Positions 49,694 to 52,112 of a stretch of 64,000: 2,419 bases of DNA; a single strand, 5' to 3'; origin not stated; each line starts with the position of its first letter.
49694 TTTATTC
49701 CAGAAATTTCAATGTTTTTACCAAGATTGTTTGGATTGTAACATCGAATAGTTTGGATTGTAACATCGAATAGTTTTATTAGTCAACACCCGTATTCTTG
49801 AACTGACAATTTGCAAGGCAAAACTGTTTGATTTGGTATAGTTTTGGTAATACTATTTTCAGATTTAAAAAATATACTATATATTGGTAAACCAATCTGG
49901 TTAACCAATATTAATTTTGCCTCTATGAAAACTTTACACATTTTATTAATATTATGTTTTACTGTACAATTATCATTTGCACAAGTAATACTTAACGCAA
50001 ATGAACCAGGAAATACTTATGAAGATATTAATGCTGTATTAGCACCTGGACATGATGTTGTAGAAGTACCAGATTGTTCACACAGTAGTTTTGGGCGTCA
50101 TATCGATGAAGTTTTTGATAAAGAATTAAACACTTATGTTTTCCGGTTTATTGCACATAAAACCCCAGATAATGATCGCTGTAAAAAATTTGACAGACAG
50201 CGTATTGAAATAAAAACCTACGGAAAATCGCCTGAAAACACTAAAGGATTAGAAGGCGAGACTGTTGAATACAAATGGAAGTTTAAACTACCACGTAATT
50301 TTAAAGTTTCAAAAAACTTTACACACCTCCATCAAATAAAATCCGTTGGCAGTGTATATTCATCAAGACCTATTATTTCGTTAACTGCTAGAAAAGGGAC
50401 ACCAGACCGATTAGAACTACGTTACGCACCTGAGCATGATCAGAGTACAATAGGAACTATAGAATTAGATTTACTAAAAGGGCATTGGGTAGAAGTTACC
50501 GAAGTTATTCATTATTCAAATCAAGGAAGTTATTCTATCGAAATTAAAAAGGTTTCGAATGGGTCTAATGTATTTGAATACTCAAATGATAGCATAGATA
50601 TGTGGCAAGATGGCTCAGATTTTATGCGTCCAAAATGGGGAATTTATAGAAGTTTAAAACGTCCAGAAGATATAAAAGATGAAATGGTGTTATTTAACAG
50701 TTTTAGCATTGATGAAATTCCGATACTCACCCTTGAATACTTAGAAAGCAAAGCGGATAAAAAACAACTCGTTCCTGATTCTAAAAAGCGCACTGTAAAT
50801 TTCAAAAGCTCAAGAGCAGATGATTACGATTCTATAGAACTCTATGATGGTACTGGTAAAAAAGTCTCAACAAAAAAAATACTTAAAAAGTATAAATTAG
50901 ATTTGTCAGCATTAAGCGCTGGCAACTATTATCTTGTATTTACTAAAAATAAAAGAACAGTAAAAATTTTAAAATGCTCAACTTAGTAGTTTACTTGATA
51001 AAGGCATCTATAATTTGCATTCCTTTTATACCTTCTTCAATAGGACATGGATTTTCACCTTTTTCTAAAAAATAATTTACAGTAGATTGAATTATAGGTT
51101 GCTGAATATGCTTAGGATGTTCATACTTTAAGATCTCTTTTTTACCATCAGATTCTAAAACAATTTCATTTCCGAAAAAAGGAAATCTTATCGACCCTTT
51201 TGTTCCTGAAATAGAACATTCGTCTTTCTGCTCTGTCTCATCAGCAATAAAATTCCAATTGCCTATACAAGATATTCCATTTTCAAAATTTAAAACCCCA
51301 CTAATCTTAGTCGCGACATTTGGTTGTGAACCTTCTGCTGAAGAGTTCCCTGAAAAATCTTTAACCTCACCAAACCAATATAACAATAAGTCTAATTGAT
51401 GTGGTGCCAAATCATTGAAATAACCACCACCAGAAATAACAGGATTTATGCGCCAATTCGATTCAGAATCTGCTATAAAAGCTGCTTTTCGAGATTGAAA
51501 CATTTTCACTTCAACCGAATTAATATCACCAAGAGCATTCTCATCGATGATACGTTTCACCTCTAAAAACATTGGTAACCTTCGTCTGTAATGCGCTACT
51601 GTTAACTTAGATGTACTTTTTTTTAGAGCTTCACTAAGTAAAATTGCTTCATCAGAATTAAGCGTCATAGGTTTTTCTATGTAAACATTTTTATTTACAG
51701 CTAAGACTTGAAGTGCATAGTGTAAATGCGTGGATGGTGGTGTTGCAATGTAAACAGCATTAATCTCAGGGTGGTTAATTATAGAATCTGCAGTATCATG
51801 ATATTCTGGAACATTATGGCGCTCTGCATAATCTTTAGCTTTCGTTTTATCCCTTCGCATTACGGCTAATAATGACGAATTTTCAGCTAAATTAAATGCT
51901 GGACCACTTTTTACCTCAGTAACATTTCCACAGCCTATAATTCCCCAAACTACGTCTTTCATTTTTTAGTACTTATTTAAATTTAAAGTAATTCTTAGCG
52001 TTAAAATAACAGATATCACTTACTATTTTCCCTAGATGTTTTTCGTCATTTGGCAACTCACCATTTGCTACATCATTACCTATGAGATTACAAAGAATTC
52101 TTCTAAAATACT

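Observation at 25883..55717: Candidate beta-glucuronan (polyglucuronate) utilisation locus with a complete two-branch catabolic route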

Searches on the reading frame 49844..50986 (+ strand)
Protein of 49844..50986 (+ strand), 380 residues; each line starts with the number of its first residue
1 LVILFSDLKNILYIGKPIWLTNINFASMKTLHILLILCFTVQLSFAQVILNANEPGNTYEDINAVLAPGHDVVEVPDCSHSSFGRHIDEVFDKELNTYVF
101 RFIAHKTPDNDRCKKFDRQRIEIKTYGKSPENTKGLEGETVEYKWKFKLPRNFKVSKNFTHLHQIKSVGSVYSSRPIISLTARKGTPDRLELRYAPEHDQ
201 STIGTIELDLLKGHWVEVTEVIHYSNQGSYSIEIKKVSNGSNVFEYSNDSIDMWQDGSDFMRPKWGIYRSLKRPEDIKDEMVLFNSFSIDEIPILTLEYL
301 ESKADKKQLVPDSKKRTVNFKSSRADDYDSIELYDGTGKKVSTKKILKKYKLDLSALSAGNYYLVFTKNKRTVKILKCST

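Call 4: search_protein_families(library=pfam, proteins=[window:49844-50986:+])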
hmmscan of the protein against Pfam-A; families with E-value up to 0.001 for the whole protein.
window:49844-50986:+ (380 aa): 2 families
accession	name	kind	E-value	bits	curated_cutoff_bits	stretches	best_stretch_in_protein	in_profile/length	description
PF14099.13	Polysacc_lyase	-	4.4e-08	33.7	29.9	1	111-284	43-206/210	Polysaccharide lyase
PF18962.6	Por_Secre_tail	-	4e-07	30.7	27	1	311-373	5-69/75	Secretion system C-terminal sorting domain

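Call 6: search_solved_structures(query=window:49844-50986:+, max_evalue=1)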
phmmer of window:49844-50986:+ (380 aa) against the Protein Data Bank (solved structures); distinct sequences matched with E-value up to 1: 0.

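Call 29: search_protein_families(library=ncbifam, proteins=[window:49844-50986:+], max_evalue=0.00001)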
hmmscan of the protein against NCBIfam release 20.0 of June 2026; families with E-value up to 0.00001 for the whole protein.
window:49844-50986:+ (380 aa): 1 family
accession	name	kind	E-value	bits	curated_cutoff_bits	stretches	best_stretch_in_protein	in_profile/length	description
TIGR04183.1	Por_Secre_tail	domain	6e-07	29.4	23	1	314-377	7-71/72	T9SS type A sorting domain-containing protein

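Call 37: find_homologous_proteins(query=window:49844-50986:+, max_evalue=0.00001)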
Query window:49844-50986:+ (380 aa): 2481 proteins with E <= 0.00001 among 5213 candidates; the best 120 are listed.
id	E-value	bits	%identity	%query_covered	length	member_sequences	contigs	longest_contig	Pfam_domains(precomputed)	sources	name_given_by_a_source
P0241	4.6e-236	800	100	93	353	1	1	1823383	PF14099.14,PF18962.8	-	-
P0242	5.8e-190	649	81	92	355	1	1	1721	PF14099.14,PF18962.8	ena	-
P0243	2.4e-182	624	78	91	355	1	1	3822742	PF14099.14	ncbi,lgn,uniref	ncbi:heparin lyase I family protein [Winogradskyella sp. R77965]|uniref:heparin lyase I family prote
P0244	2.2e-179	614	77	91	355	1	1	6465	PF14099.14,PF18962.8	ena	-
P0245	3.7e-174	597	76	92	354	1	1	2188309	PF14099.14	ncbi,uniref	ncbi:heparin lyase I family protein [Winogradskyella sp. PE311]|uniref:heparin lyase I family protei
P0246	5.4e-171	586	75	92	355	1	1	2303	PF14099.14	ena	-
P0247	1.9e-170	585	75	92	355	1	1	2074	PF14099.14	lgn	-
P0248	4.9e-170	583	74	92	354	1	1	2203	PF14099.14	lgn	-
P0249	1.7e-169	581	73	92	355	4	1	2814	PF14099.14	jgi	-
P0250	1.9e-169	581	74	92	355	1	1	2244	PF14099.14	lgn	-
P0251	1.3e-168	579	73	91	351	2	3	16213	PF14099.14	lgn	-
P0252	2.0e-168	578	72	92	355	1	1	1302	PF14099.14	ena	-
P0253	3.8e-168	577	73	92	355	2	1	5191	PF14099.14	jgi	-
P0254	2.1e-165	568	71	92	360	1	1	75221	PF14099.14,PF18962.8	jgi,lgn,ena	jgi:hypothetical protein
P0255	7.5e-157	540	67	92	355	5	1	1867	PF14099.14,PF18962.8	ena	-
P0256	1.5e-155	536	72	89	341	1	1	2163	PF14099.14,PF18962.8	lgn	-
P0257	1.4e-152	526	80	76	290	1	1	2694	PF14099.14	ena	-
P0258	1.8e-146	506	62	92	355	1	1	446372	PF14099.14,PF18962.8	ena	-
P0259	3.0e-146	505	63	91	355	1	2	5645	PF14099.14,PF18962.8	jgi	-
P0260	9.8e-146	503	62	91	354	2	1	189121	PF14099.14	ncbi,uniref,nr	ncbi:heparin lyase I family protein [Winogradskyella psychrotolerans]|uniref:heparin lyase I family 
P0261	3.0e-144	498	62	91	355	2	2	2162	PF14099.14,PF18962.8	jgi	-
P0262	8.1e-144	497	62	92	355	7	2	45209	PF14099.14,PF18962.8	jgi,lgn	-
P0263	3.1e-143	495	60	91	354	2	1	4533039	PF14099.14,PF18962.8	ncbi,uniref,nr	ncbi:fibronectin type III [Winogradskyella helgolandensis]|uniref:fibronectin type III n=1 Tax=Winog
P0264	5.8e-143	494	62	92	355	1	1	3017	PF14099.14,PF18962.8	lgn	-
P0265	8.5e-143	494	61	91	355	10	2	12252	PF14099.14,PF18962.8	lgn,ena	-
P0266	1.3e-142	493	62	92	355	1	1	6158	PF14099.14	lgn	-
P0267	4.3e-142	491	62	87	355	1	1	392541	PF14099.14,PF18962.8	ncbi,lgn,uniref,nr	ncbi:T9SS type A sorting domain-containing protein [Winogradskyella vidalii]|uniref:T9SS type A sort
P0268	5.4e-141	488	62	92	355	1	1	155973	PF14099.14,PF18962.8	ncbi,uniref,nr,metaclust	ncbi:hypothetical protein ADIWIN_3921 [Winogradskyella psychrotolerans RS-3]|uniref:Secretion system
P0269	2.1e-140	486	60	91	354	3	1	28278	PF14099.14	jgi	-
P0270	3.2e-140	485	61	91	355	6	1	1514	PF14099.14,PF18962.8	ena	-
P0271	8.0e-140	484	62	92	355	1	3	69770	PF14099.14,PF18962.8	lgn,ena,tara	tara:strand:- start:1919 stop:2986 length:1068 start_codon:yes stop_codon:yes gene_type:complete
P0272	1.0e-137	477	62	87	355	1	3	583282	PF14099.14,PF18962.8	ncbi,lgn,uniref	ncbi:heparin lyase I family protein [Winogradskyella wichelsiae]|uniref:heparin lyase I family prote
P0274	5.1e-137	475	58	94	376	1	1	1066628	PF14099.14,PF18962.8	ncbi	-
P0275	6.0e-137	474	59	91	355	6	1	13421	PF14099.14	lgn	-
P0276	1.3e-136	473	59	92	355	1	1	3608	PF14099.14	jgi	-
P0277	2.3e-136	472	60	91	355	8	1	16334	PF18962.8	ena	-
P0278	3.2e-136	472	58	92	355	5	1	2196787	PF14099.14,PF18962.8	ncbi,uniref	ncbi:heparin lyase I family protein [Winogradskyella rapida]|uniref:Heparin lyase I family protein n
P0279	2.4e-135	469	60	92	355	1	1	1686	PF14099.14,PF18962.8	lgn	-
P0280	4.4e-135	468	61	88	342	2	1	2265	PF18962.8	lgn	-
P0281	2.6e-134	466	58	92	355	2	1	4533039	PF14099.14,PF18962.8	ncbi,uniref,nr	ncbi:T9SS type A sorting domain-containing protein [Winogradskyella helgolandensis]|uniref:T9SS type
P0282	1.5e-133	463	57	92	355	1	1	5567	PF14099.14,PF18962.8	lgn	-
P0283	1.8e-133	463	61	88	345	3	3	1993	PF14099.14,PF18962.8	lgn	-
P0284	4.8e-133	461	56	92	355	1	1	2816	PF14099.14,PF18962.8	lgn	-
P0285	1.2e-132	460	57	91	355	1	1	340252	PF14099.14,PF18962.8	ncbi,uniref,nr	ncbi:T9SS type A sorting domain-containing protein [Winogradskyella litoriviva]|uniref:T9SS type A s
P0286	2.4e-132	459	58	91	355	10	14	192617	PF18962.8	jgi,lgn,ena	-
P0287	2.7e-131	456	58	91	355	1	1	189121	PF14099.14,PF18962.8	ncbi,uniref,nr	ncbi:T9SS type A sorting domain-containing protein [Winogradskyella psychrotolerans]|uniref:T9SS typ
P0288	1.4e-130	453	75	70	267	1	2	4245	PF14099.14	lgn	-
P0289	1.5e-129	450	55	91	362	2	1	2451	PF18962.8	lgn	-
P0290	1.9e-127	443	59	88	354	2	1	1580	PF14099.14,PF18962.8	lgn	-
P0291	1.9e-127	443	56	92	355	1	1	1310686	PF14099.14,PF18962.8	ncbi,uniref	ncbi:T9SS type A sorting domain-containing protein [Sungkyunkwania multivorans]|uniref:T9SS type A s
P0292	5.2e-127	442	57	92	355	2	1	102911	PF14099.14,PF18962.8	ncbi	-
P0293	9.1e-127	441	56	90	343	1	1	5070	PF14099.14,PF18962.8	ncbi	-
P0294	8.0e-126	438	56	90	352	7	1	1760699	PF14099.14,PF18962.8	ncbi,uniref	ncbi:T9SS type A sorting domain-containing protein [Winogradskyella sediminis]|uniref:T9SS type A so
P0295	9.0e-126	438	58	92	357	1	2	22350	PF14099.14,PF18962.8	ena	-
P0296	1.0e-125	437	56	92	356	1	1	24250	PF14099.14,PF18962.8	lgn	-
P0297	1.3e-125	437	56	92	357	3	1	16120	PF14099.14,PF18962.8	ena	-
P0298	3.0e-125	436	57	88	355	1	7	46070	PF14099.14,PF18962.8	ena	-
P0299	3.5e-125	436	55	90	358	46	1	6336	PF14099.14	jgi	-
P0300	7.3e-125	435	56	90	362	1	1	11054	PF14099.14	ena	-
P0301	8.3e-125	434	57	89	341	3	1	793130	PF18962.8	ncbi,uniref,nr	ncbi:T9SS type A sorting domain-containing protein [uncultured Winogradskyella sp.]|uniref:T9SS type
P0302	5.4e-124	432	56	96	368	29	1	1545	PF14099.14,PF18962.8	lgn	-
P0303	8.0e-124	431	57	91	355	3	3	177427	PF14099.14,PF18962.8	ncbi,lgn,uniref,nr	ncbi:T9SS type A sorting domain-containing protein [Jejuia pallidilutea]|uniref:Secretion system C-t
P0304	8.2e-124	431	55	92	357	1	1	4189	PF14099.14,PF18962.8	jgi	jgi:hypothetical protein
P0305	1.4e-123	430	54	90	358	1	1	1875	PF14099.14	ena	-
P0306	2.7e-123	429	56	92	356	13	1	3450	PF14099.14,PF18962.8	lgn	-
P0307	3.7e-123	429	56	92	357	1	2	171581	PF14099.14,PF18962.8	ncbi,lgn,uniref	ncbi:T9SS type A sorting domain-containing protein [Polaribacter sp.]|uniref:T9SS type A sorting dom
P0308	6.1e-123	428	58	88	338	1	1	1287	PF14099.14,PF18962.8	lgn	-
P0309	1.4e-122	427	54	98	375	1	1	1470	PF18962.8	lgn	-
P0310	1.5e-122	427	57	92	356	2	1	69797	PF14099.14,PF18962.8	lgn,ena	-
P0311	3.3e-122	426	56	91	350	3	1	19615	PF14099.14,PF18962.8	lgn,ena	-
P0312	3.5e-122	426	56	92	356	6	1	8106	PF14099.14,PF18962.8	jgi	jgi:hypothetical protein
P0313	4.9e-122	425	55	92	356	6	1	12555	PF14099.14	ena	-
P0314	1.1e-121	424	55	92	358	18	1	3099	PF14099.14,PF18962.8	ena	-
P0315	1.3e-121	424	54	90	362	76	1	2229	PF14099.14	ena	-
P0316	1.3e-121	424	56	92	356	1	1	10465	PF18962.8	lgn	-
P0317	1.9e-121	423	54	92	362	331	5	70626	PF14099.14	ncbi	-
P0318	2.2e-121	423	53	98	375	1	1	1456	PF18962.8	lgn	-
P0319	2.4e-121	423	55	90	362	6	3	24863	PF14099.14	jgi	jgi:hypothetical protein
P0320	2.5e-121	423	56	92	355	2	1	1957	PF14099.14,PF18962.8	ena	-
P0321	3.7e-121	422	54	91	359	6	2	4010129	PF14099.14,PF18962.8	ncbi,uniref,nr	ncbi:hypothetical protein LPB303_15445 [Polaribacter atrinae]|uniref:Secretion system C-terminal sor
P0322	4.5e-121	422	52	94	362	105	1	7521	PF14099.14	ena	-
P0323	6.0e-121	422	54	91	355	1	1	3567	PF18962.8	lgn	-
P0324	6.3e-121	422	56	91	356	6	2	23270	PF14099.14,PF18962.8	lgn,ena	-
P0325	2.0e-120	420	55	92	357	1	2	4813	PF18962.8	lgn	-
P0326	2.0e-120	420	55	92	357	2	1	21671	PF14099.14,PF18962.8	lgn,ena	-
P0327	2.4e-120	420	55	91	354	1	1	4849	PF14099.14,PF18962.8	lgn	-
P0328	2.6e-120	420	56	88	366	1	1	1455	PF14099.14,PF18962.8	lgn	-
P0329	2.7e-120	420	55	92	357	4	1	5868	PF18962.8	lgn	-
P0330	4.7e-120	419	57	92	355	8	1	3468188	PF14099.14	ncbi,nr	ncbi:fibronectin type III [Olleya aquimaris]|nr:fibronectin type III [Olleya aquimaris]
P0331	5.8e-120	418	54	92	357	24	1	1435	PF18962.8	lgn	-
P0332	8.6e-120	418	55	92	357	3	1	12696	PF14099.14,PF18962.8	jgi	jgi:hypothetical protein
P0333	1.2e-119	417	56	91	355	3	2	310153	PF14099.14,PF18962.8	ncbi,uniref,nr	ncbi:T9SS type A sorting domain-containing protein [Polaribacter aquimarinus]|uniref:Fibronectin typ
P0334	1.6e-119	417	54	92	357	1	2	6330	PF14099.14,PF18962.8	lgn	-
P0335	2.0e-119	417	55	92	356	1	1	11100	PF14099.14,PF18962.8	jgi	jgi:hypothetical protein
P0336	2.2e-119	417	54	90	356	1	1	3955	PF14099.14,PF18962.8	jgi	-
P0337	2.7e-119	416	56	93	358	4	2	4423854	PF14099.14,PF18962.8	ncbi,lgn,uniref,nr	ncbi:T9SS type A sorting domain-containing protein [Polaribacter sp. Q13]|uniref:T9SS type A sorting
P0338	3.2e-119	416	54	92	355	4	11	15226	PF14099.14,PF18962.8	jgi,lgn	jgi:hypothetical protein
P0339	4.1e-119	416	56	89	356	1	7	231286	PF14099.14,PF18962.8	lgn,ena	-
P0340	5.4e-119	415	55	87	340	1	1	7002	PF14099.14,PF18962.8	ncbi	ncbi:MAG: T9SS type A sorting domain-containing protein [Bacteroidota bacterium]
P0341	5.6e-119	415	55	92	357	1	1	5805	PF14099.14,PF18962.8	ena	-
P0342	7.1e-119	415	54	92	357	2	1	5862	PF14099.14,PF18962.8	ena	-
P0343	8.0e-119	415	54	91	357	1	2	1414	PF18962.8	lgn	-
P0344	1.3e-118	414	55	92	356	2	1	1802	PF18962.8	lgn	-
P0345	2.2e-118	413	54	91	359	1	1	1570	PF14099.14,PF18962.8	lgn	-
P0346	6.3e-118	412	55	89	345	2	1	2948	PF14099.14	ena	-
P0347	8.1e-118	411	56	87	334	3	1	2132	PF14099.14,PF18962.8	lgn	-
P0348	9.0e-118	411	54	92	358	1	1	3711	PF14099.14,PF18962.8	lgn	-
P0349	1.0e-117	411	55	92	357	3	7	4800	PF18962.8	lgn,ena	-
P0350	1.5e-117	411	53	91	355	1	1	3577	PF14099.14,PF18962.8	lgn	-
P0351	1.7e-117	410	57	90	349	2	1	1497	PF14099.14,PF18962.8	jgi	jgi:hypothetical protein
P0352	1.9e-117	410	53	92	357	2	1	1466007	PF14099.14,PF18962.8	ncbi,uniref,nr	ncbi:T9SS type A sorting domain-containing protein [Polaribacter sp. Hel1_85]|uniref:T9SS type A sor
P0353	2.3e-117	410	54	92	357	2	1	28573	PF14099.14,PF18962.8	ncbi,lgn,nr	ncbi:MAG: T9SS type A sorting domain-containing protein [Polaribacter sp.]|nr:T9SS type A sorting do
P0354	2.6e-117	410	53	92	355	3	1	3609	PF14099.14,PF18962.8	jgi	jgi:hypothetical protein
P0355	2.8e-117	410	81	56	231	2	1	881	PF14099.14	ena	-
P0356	5.1e-117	409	54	93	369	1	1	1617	PF18962.8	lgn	-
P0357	6.9e-117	408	53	91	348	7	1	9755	PF18962.8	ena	-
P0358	1.3e-116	407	56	89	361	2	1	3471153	PF14099.14,PF18962.8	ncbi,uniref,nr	ncbi:T9SS type A sorting domain-containing protein [Polaribacter pectinis]|uniref:T9SS type A sortin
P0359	1.3e-116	407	53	92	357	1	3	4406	PF18962.8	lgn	-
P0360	2.6e-116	406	54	90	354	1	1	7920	PF14099.14,PF18962.8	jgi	jgi:hypothetical protein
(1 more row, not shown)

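Call 50: predict_structure(alignment_id=A3)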
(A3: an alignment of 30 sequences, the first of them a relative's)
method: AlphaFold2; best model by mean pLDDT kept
length: 353 residues; sequences in the alignment: 30
mean_pLDDT: 86.7   pTM: 0.83
mean pLDDT of the five models: 86.7, 85.6, 84.1, 81.1, 79.5
residues with pLDDT >= 90: 202; 70-90: 115; 50-70: 19; < 50: 17
segments of 3 or more residues with pLDDT < 50: 12-18, 52-56, 82-85
pLDDT, mean of each block of 10 residues (from residue 1): 63 51 90 87 73 56 96 85 53 84 86 95 92 93 88 95 95 94 97 95 97 96 93 93 82 91 87 89 87 92 93 90 91 94 91 89
secondary structure, 60 per line:
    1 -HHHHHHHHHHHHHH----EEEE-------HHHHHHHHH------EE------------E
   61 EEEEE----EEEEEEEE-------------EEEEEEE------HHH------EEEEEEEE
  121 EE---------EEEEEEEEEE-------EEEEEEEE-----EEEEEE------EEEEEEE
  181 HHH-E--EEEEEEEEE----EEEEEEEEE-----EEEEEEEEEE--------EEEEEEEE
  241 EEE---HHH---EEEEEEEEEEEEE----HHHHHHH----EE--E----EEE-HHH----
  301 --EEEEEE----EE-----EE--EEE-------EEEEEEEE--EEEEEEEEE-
elements in order: H2-15 E20-23 H31-39 E60-65 E70-77 E91-97 E113-122 E132-141 E149-156 E162-167 E174-180 E188-196 E201-209 E215-224 E233-243 E253-265 H270-276 E290-292 E303-308 E324-326 E334-341 E344-352

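Call 53: fold_search(model_id=the predicted structure, library=pdb)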
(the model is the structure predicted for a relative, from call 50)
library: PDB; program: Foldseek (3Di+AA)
matches with E <= 10: 1064; with E <= 0.001: 190
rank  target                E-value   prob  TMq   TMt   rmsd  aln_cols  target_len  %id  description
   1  2zzj                  4.2e-10  1.00  0.45  0.64   4.8       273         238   16  Crystal structure of endo-beta-1,4-glucuronan lyase from fungus Trichoderma reesei (released 2009-05-05)
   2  3ikw                  1.2e-08  1.00  0.44  0.42   9.5       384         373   10  Structure of Heparinase I from Bacteroides thetaiotaomicron (released 2009-09-29)
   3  6kzk_A                2.8e-08  1.00  0.46  0.64   4.8       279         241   10  Structure of alginate lyase Aly36B mutant K143A/M171A in complex with alginate trisaccharide (released 2020-09-23)
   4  6kcw                  4.1e-08  1.00  0.46  0.64   4.8       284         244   10  Structure of alginate lyase Aly36B (released 2020-06-24)
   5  5gmt_B                5.7e-08  1.00  0.44  0.57   5.8       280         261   15  Crystal structure of the marine PL-14 alginate lyase from Aplysia kurodai (released 2017-01-04)
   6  9grw_B                6.3e-08  1.00  0.45  0.43   7.5       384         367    8  Structure of Heparinase I from Bacteroides eggerthii in complex with calcium cofactor (released 2025-09-24)
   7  3in9_A                1.0e-07  1.00  0.46  0.44   8.6       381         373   10  Crystal structure of heparin lyase I complexed with disaccharide heparin (released 2009-09-29)
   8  5gmt_A                1.6e-07  1.00  0.46  0.58   5.3       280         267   13  Crystal structure of the marine PL-14 alginate lyase from Aplysia kurodai (released 2017-01-04)
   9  9grw_A                1.7e-07  1.00  0.43  0.42   5.5       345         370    8  Structure of Heparinase I from Bacteroides eggerthii in complex with calcium cofactor (released 2025-09-24)
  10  3ina_A                1.9e-07  1.00  0.45  0.43   9.1       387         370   10  Crystal structure of heparin lyase I H151A mutant complexed with a dodecasaccharide heparin (released 2009-09-29)
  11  6kcv_A                2.1e-07  1.00  0.45  0.62   5.0       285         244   10  Structure of alginate lyase Aly36B mutant K143A/Y185A in complex with alginate tetrasaccharide (released 2020-06-24)
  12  3gne_A                2.1e-07  1.00  0.38  0.53   6.4       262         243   12  Crystal structure of alginate lyase vAL-1 from Chlorella virus (released 2009-10-20)
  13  3zpy_B                2.3e-07  1.00  0.34  0.45   8.5       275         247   12  Crystal structure of the marine PL7 alginate lyase AlyA1 from Zobellia galactanivorans (released 2013-06-26)
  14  3ilr_A                2.7e-07  1.00  0.42  0.41   9.8       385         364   10  Structure of Heparinase I from Bacteroides thetaiotaomicron in complex with tetrasaccharide product (released 2009-09-29)
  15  3zpy_A                3.0e-07  1.00  0.37  0.49   8.2       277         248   12  Crystal structure of the marine PL7 alginate lyase AlyA1 from Zobellia galactanivorans (released 2013-06-26)
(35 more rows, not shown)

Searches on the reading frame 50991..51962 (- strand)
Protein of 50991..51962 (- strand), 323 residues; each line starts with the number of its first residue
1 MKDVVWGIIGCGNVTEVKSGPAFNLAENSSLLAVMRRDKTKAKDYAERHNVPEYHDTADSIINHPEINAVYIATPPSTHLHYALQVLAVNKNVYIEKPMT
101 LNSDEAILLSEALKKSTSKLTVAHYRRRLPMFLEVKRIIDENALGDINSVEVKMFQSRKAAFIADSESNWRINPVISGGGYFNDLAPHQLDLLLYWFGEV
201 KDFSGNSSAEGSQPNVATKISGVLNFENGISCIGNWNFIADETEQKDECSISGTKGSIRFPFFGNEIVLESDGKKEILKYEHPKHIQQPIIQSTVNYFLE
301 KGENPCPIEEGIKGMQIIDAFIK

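Call 4: search_protein_families(library=pfam, proteins=[window:50991-51962:-])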
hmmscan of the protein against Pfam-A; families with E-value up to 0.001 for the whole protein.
window:50991-51962:- (323 aa): 3 families
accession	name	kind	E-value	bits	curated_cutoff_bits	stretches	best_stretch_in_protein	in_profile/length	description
PF01408.29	GFO_IDH_MocA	-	1.1e-22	81.3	24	1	6-124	3-120/120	Oxidoreductase family, NAD-binding Rossmann fold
PF22725.1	GFO_IDH_MocA_C3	-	1.6e-22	80.2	27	1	132-259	1-124/124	GFO/IDH/MocA C-terminal domain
PF02894.22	GFO_IDH_MocA_C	-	1.5e-16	61.3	22.9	1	136-321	1-206/218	Oxidoreductase family, C-terminal alpha/beta domain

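Call 29: search_protein_families(library=ncbifam, proteins=[window:50991-51962:-], max_evalue=0.00001)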
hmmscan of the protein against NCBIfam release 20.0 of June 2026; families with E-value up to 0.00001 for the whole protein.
window:50991-51962:- (323 aa): 8 families
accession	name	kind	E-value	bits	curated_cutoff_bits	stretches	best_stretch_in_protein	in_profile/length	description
TIGR04380.1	myo_inos_iolG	equivalog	3.2e-24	85.4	355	1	7-201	5-190/330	inositol 2-dehydrogenase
NF052479.1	LevoglcsnDh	equivalog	8.4e-24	83.9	650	1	34-206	41-211/386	levoglucosan dehydrogenase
NF008607.0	PRK11579.1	subfamily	1e-22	80.6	330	1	4-200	5-192/346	oxidoreductase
NF041392.1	XylDh_Gfo6_Halo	equivalog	7.4e-22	77.6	350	1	4-320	17-337/350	D-xylose 1-dehydrogenase Gfo6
NF040723.1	UDP-GlcNAcDh_Arch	equivalog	7.4e-20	71.7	450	1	7-318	4-291/302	UDP-N-acetylglucosamine 3-dehydrogenase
NF007574.0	PRK10206.1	equivalog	3.3e-14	52.7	352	1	28-199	27-189/345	oxidoreductase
NF052679.1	InsChiInosDhIolG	equivalog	1.2e-08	34.4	540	1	7-147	6-148/343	bifunctional inositol 2-dehydrogenase/D-chiro-inositol 1-dehydrogenase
NF058561.1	BT_2158_fam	equivalog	7.2e-08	31.4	750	1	44-151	76-181/487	glycoside 3-dehydrogenase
